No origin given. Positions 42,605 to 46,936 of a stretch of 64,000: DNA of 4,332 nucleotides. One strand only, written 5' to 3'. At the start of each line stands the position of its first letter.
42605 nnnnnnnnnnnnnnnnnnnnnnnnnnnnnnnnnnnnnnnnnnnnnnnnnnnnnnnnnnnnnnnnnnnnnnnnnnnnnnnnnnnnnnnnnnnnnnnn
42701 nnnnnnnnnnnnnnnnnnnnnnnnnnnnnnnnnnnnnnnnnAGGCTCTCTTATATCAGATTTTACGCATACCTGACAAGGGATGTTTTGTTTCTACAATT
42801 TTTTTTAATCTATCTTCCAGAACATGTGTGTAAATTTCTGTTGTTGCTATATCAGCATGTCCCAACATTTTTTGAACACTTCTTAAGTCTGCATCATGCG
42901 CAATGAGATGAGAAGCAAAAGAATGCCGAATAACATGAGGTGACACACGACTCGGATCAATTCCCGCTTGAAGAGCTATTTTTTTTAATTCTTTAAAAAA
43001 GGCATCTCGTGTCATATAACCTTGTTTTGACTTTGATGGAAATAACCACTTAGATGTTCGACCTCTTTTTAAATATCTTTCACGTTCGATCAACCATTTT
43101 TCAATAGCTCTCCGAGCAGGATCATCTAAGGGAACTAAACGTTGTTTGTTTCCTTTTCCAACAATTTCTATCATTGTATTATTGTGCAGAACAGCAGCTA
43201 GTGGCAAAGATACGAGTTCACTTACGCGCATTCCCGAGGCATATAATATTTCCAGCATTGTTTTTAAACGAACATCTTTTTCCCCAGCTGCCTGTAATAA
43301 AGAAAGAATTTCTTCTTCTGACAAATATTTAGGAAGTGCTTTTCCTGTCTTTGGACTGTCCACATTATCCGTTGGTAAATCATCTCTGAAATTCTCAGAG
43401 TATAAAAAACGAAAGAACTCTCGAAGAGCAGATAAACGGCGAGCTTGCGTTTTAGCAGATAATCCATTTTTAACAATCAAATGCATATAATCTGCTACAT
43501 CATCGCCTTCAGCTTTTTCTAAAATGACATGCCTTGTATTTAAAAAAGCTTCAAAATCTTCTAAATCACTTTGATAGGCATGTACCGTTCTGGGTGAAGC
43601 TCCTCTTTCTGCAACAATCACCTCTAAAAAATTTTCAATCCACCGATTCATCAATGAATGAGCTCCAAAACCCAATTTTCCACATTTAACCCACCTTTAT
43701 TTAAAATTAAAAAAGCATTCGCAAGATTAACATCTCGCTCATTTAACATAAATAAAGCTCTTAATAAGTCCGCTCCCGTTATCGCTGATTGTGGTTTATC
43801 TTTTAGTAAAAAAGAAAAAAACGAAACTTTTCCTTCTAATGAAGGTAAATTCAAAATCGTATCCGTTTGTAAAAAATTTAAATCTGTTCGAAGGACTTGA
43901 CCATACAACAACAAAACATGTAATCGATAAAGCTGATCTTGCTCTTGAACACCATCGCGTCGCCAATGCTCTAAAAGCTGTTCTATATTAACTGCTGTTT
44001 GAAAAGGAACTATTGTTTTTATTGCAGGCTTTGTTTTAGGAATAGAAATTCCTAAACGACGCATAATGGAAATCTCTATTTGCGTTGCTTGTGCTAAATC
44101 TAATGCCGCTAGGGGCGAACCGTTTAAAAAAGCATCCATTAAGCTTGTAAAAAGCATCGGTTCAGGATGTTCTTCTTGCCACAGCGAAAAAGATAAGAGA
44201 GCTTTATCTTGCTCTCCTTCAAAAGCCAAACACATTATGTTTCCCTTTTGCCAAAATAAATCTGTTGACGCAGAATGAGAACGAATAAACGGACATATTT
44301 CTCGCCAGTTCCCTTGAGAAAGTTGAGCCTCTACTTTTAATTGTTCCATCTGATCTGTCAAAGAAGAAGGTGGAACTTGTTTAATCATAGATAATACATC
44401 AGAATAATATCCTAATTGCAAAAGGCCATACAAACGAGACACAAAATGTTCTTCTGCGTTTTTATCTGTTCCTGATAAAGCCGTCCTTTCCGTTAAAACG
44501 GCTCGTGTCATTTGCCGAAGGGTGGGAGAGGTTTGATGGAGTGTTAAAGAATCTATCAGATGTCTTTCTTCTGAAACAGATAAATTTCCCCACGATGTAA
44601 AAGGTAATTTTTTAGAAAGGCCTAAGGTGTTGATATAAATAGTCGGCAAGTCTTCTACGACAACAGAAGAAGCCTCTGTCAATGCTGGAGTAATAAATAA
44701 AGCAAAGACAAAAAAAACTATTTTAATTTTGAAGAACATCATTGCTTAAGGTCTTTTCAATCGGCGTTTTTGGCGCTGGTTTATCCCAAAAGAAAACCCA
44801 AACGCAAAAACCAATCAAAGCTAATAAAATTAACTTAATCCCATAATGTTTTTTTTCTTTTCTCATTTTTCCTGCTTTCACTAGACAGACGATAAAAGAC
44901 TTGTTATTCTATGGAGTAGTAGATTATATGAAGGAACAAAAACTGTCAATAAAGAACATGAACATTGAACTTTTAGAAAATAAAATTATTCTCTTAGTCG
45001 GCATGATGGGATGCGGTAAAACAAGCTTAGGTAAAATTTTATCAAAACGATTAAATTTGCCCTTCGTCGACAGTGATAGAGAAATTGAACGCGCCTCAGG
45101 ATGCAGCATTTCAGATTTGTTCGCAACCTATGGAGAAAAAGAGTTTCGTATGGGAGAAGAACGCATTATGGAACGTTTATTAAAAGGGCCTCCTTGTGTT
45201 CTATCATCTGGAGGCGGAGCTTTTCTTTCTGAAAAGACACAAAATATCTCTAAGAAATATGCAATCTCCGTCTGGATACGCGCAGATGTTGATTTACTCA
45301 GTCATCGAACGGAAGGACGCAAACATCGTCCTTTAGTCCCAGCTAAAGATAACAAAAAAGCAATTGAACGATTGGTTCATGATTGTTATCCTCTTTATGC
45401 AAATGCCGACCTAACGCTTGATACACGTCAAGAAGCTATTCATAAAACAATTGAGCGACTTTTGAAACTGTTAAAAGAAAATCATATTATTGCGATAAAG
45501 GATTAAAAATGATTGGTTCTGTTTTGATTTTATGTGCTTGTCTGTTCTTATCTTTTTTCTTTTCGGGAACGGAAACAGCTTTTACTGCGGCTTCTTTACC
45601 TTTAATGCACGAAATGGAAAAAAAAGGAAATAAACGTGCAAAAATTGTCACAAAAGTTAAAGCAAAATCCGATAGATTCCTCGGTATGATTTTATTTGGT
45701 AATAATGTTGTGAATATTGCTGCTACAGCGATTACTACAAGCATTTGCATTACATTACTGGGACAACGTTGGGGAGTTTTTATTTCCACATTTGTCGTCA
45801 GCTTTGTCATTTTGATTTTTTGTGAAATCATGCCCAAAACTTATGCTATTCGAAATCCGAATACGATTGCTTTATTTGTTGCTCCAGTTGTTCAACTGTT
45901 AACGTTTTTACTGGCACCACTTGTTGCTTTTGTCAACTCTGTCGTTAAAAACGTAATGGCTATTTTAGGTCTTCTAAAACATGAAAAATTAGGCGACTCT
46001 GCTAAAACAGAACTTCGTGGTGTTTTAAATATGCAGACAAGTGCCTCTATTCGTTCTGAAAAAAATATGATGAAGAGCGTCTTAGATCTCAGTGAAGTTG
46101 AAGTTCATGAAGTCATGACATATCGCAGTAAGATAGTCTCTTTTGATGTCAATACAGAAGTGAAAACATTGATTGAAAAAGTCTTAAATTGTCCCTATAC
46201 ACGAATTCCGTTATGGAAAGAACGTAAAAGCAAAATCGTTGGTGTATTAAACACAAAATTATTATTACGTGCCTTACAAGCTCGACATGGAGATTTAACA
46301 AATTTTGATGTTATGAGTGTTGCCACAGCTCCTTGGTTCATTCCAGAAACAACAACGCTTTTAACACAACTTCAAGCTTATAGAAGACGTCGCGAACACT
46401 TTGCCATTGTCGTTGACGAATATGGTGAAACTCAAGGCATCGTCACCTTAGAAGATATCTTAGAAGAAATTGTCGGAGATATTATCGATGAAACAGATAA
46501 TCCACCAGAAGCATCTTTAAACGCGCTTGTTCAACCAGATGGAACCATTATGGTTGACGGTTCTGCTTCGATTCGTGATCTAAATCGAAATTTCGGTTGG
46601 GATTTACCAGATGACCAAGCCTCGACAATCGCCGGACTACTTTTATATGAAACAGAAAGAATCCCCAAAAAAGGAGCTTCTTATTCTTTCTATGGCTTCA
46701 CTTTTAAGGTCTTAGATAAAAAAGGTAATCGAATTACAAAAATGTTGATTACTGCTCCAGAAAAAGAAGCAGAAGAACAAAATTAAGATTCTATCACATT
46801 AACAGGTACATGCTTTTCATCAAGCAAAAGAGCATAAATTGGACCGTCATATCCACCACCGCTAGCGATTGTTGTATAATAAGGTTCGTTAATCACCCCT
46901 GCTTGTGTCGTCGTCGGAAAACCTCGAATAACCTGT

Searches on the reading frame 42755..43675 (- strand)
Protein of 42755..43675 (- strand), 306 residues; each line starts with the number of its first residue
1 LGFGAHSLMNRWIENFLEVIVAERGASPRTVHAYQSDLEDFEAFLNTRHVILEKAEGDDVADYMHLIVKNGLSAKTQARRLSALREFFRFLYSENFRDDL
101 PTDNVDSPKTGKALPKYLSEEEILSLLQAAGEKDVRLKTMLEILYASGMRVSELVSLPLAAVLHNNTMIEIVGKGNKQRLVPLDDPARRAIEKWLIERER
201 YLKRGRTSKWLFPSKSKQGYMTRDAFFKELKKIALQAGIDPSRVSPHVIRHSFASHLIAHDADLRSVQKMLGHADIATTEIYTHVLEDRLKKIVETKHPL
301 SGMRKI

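Call 16: search_protein_families(library=ncbifam, proteins=[window:42755-43675:-], max_evalue=0.00001)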
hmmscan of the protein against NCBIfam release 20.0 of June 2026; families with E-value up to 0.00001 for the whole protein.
window:42755-43675:- (306 aa): 11 families
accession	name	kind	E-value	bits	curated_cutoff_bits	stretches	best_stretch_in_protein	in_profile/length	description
NF001399.0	PRK00283.1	subfamily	1.2e-106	356.4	279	1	9-300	5-298/300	tyrosine recombinase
TIGR02225.1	recomb_XerD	equivalog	1.1e-96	323.5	329.6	1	14-300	1-289/290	site-specific tyrosine recombinase XerD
TIGR02224.1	recomb_XerC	equivalog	3.1e-78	263.1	335.15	1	14-299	1-291/295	tyrosine recombinase XerC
NF040815.2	recomb_XerA_Arch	equivalog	1.1e-62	211.9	220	1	15-292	2-261/263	site-specific tyrosine recombinase/integron integrase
TIGR02249.1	integrase_gron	subfamily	3.8e-42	144.8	265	2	220-294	236-309/315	integron integrase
NF002331.0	PRK01287.1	subfamily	3.2e-39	134.9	371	1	10-301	27-328/365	site-specific tyrosine recombinase XerC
NF003462.0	PRK05084.1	equivalog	2.3e-28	98.9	267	1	139-296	199-355/360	tyrosine recombinase XerS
NF011946.0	PRK15417.1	equivalog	1.7e-22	80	435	2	219-287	250-317/337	integron integrase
NF007371.0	PRK09871.1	subfamily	8.8e-15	54.8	222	1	116-298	5-187/198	tyrosine-type DNA invertase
NF007370.0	PRK09870.1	subfamily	2.4e-14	53.4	221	1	116-293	11-187/200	tyrosine-type DNA invertase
NF002685.0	PRK02436.1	equivalog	3.7e-10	40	178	1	13-283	5-244/245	site-specific tyrosine recombinase XerD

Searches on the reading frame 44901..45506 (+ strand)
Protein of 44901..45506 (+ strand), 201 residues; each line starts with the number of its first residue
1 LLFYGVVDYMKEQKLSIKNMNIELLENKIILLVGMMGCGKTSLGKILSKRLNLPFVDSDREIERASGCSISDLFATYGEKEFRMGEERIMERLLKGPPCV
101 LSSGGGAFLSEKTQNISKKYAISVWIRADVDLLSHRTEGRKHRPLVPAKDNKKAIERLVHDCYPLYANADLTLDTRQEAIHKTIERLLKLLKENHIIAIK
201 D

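Call 16: search_protein_families(library=ncbifam, proteins=[window:44901-45506:+], max_evalue=0.00001)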
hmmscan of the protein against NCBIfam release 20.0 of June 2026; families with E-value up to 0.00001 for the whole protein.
window:44901-45506:+ (201 aa): 12 families
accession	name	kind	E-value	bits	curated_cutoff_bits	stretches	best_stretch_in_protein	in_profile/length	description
NF010552.0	PRK13946.1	equivalog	1.6e-62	210.6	186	1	13-194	9-190/198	shikimate kinase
NF010553.0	PRK13947.1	equivalog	2.1e-33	115.9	204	1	29-194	3-169/173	shikimate kinase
NF006610.0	PRK09169.1-4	subfamily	6e-33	112.7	4299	1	22-191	2860-3029/3056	hypothetical protein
NF006015.0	PRK08154.1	subfamily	2e-30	106.1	204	1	25-195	134-306/314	anaerobic benzoate catabolism transcriptional regulator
NF003456.0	PRK05057.1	equivalog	2.6e-30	105.6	195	1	25-193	2-172/173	shikimate kinase AroK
NF010554.0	PRK13948.1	equivalog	2e-29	102.5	217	1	29-190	12-176/192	shikimate kinase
NF010556.0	PRK13951.1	equivalog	2.4e-25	89.4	560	1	30-199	3-168/492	bifunctional shikimate kinase AroK/3-dehydroquinate synthase AroB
NF010627.0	PRK14021.1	equivalog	2.4e-23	82.3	565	1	30-195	9-178/542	bifunctional shikimate kinase/3-dehydroquinate synthase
NF040667.1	hom_kin_desulfo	exception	1.4e-22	80.3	197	1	29-191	2-162/163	homoserine kinase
NF002988.0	PRK03731.1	equivalog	5.2e-22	78.4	161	1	28-193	3-170/174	shikimate kinase AroL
NF010555.0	PRK13949.1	equivalog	4.5e-21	75.7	180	1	29-191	3-169/175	shikimate kinase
NF001866.0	PRK00625.1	equivalog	8e-14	52.2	142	1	29-140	2-116/173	shikimate kinase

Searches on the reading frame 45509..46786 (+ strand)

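Call 16: search_protein_families(library=ncbifam, proteins=[window:45509-46786:+], max_evalue=0.00001)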
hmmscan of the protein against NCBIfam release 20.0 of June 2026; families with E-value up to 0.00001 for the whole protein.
window:45509-46786:+ (425 aa): 4 families
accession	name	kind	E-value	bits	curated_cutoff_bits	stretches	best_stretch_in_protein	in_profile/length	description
NF008604.1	PRK11573.1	equivalog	2.2e-92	310.2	475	1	5-422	10-424/428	hypothetical protein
TIGR03520.1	GldE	subfamily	5.7e-70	236.4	376.05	1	11-413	4-404/408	gliding motility-associated protein GldE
NF052568.1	PolamExpPaeASal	equivalog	1.9e-56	191.7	500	1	2-415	2-423/424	polyamine export protein PaeA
NF011675.0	PRK15094.1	equivalog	1.3e-36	126.5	379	1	184-419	54-284/292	CNNM family magnesium/cobalt transport protein CorC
